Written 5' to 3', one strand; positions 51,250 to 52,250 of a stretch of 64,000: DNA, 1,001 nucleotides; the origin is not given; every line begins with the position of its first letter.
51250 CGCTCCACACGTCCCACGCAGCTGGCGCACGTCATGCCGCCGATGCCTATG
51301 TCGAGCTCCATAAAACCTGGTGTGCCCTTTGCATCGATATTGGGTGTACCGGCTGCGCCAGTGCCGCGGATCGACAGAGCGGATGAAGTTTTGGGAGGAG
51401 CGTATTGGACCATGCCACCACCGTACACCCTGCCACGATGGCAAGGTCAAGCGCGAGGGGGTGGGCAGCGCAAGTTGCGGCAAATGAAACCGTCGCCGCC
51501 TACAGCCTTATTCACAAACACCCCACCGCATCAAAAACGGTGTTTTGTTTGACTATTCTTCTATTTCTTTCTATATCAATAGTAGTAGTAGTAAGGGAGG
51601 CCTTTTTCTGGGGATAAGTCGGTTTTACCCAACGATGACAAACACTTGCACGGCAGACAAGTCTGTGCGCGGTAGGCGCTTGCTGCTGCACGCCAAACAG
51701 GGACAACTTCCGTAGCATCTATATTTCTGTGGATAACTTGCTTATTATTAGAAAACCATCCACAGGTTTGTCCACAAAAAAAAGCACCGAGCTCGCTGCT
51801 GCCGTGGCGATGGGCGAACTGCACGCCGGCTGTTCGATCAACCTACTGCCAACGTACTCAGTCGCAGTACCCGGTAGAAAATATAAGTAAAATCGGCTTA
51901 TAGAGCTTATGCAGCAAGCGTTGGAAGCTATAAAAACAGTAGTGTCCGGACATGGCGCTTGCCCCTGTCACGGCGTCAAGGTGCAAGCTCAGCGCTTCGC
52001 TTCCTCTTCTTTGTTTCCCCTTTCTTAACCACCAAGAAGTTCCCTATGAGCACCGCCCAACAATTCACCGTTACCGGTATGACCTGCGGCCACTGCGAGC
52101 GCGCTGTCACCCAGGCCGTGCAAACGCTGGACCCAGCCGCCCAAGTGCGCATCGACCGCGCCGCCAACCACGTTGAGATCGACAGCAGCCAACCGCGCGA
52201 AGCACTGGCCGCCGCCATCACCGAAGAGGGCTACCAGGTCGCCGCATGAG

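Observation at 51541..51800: Module A has a replication-origin-like or DnaA-titration-like layout inside the copA / copZ divergent region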

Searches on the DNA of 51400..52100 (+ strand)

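Call 54: search_rna_families(source=window, start=51400, end=52100, threshold=evalue, max_evalue=1)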
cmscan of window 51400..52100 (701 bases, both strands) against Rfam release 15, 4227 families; matches with E-value up to 1: 1.
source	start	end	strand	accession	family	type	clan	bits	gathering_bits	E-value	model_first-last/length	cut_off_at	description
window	51725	51765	-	RF04072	mir-7386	Gene; miRNA;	-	20.8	44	0.27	1-59/59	no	mir-7386 microRNA precursor family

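Call 56: search_dna_similar(query=window:51540-51790:+, collection=plasmids, mode=distant, max_evalue=0.001, max_rows=15)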
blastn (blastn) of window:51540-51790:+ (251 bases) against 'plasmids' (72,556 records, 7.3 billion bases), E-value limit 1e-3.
No match.
